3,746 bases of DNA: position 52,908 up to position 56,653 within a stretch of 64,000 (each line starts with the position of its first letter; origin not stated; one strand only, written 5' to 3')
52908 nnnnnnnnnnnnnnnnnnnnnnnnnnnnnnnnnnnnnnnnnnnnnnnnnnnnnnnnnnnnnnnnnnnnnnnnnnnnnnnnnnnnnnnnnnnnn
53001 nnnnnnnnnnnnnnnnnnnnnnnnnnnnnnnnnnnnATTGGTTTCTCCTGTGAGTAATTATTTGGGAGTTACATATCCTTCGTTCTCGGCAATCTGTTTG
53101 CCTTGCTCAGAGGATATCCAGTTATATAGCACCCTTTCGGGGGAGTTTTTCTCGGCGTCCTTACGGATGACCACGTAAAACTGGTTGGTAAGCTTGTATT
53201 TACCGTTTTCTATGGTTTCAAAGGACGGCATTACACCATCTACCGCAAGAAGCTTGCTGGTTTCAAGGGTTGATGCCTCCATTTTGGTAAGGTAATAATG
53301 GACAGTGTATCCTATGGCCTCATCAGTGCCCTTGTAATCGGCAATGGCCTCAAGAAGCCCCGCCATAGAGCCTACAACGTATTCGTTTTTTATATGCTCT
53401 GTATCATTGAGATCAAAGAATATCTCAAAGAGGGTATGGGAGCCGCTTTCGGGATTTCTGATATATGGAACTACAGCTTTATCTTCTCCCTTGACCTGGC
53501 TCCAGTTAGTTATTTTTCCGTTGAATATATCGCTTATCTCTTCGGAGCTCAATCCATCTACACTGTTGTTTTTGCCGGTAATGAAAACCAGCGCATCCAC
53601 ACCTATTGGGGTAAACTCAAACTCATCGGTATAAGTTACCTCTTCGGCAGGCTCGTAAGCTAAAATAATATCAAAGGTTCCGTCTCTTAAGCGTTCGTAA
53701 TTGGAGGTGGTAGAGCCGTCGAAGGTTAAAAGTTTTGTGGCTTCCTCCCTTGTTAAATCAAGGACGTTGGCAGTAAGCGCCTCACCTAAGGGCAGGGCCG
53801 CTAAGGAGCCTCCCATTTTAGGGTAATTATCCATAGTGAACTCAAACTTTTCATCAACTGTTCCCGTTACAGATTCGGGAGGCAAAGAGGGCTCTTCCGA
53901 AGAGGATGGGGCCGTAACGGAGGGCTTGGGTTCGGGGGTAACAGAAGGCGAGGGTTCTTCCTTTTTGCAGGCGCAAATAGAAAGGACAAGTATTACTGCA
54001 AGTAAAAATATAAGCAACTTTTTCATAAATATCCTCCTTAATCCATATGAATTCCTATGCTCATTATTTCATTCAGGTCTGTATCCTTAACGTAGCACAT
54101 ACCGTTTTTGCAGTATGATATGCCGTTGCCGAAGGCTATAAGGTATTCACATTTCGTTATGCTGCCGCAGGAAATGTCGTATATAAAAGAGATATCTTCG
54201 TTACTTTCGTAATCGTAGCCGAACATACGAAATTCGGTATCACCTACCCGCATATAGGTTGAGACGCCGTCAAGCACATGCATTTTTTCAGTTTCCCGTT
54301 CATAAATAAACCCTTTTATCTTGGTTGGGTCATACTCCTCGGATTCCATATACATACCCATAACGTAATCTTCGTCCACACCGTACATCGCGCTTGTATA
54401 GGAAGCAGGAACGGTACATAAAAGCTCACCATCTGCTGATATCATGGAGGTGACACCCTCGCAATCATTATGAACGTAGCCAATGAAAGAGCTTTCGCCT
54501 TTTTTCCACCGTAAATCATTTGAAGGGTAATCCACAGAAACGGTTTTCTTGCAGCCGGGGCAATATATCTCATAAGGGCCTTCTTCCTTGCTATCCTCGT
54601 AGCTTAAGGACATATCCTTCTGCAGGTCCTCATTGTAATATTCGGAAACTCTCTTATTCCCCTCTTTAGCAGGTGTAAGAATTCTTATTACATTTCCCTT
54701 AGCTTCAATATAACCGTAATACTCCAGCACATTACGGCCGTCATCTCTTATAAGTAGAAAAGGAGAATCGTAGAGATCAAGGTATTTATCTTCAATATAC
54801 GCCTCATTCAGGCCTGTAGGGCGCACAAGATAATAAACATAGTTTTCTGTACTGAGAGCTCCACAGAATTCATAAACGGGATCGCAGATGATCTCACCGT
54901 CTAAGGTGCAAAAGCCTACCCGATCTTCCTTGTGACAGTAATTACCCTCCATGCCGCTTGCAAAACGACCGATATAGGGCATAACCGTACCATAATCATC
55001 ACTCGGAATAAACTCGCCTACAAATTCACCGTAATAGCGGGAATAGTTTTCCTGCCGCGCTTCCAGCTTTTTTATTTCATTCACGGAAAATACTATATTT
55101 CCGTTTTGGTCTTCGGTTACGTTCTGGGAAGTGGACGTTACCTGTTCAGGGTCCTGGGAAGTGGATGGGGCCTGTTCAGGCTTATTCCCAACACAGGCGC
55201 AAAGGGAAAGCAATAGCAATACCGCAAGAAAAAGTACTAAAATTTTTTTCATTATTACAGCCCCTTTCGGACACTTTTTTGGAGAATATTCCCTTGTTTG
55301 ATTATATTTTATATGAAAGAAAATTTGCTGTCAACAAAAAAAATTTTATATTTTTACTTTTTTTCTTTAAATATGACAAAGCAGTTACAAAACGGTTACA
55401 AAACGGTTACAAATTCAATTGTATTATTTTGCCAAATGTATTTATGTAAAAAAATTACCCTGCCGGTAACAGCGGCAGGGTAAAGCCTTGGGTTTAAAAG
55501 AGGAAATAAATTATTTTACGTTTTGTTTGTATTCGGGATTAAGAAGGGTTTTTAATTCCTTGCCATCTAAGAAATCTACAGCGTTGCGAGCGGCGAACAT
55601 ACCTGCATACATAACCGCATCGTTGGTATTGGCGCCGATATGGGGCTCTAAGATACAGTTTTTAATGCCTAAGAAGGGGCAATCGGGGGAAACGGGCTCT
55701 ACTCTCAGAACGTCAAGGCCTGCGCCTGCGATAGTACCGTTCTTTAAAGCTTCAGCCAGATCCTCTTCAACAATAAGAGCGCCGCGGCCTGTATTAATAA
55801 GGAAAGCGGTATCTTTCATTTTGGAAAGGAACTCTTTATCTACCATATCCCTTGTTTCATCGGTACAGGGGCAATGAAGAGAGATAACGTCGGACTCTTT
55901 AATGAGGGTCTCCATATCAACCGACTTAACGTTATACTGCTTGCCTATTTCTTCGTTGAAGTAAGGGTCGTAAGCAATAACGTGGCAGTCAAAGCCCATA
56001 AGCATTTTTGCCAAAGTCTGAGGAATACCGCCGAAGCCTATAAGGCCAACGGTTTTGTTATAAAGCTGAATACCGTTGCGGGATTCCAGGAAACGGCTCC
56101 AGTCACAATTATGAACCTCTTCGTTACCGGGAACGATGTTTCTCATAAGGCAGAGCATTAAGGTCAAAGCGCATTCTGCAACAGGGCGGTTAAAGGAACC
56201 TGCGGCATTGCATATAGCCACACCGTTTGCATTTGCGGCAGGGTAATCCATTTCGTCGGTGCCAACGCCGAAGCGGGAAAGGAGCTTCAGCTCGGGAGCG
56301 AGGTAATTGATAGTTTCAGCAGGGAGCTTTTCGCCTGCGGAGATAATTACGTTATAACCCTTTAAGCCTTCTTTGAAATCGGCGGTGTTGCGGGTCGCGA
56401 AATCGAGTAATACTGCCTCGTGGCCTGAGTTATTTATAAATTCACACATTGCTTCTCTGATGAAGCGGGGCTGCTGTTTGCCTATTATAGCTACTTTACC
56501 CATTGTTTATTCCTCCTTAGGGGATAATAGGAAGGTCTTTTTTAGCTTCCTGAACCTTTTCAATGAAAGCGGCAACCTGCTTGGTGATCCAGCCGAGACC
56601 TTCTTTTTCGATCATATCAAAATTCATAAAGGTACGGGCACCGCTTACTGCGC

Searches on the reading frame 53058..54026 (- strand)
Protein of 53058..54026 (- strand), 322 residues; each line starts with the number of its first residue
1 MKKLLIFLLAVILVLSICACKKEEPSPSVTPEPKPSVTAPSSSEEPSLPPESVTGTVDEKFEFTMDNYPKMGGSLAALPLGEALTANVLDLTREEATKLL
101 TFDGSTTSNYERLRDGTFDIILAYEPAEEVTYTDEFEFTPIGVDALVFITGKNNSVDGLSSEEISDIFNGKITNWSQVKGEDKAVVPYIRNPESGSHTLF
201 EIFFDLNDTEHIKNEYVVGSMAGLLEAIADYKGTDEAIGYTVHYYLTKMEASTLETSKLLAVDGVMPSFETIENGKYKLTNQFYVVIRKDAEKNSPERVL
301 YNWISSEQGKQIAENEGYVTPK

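Call 64: search_protein_families(library=pfam, proteins=[window:53058-54026:-], max_evalue=0.01)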
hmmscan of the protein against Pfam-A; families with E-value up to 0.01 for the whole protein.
window:53058-54026:- (322 aa): 1 family
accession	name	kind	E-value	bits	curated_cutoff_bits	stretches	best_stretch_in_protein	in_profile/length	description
PF12849.12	PBP_like_2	-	9.4e-22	78.5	27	1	110-292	51-250/267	PBP superfamily domain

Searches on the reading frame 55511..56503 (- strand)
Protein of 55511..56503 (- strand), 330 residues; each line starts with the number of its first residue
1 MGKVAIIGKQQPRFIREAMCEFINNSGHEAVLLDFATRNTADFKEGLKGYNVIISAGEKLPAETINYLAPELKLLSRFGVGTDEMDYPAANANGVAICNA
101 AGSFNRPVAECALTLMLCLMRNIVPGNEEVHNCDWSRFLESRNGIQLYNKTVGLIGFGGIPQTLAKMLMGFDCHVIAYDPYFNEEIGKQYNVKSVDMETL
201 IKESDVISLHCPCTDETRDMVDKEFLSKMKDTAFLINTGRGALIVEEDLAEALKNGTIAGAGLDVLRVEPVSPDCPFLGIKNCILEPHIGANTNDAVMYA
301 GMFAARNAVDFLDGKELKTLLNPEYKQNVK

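Call 64: search_protein_families(library=pfam, proteins=[window:55511-56503:-], max_evalue=0.01)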
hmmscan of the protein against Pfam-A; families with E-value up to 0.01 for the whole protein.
window:55511-56503:- (330 aa): 3 families
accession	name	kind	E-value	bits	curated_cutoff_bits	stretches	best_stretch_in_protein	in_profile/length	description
PF02826.25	2-Hacid_dh_C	-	7.7e-58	195.2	25.1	1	113-290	1-178/178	D-isomer specific 2-hydroxyacid dehydrogenase, NAD binding domain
PF00389.36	2-Hacid_dh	-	1.4e-19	70.5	24.6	1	16-322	8-134/134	D-isomer specific 2-hydroxyacid dehydrogenase, catalytic domain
PF03720.21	UDPG_MGDP_dh_C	-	0.0019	19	30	1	164-235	22-94/103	UDP-glucose/GDP-mannose dehydrogenase family, UDP binding domain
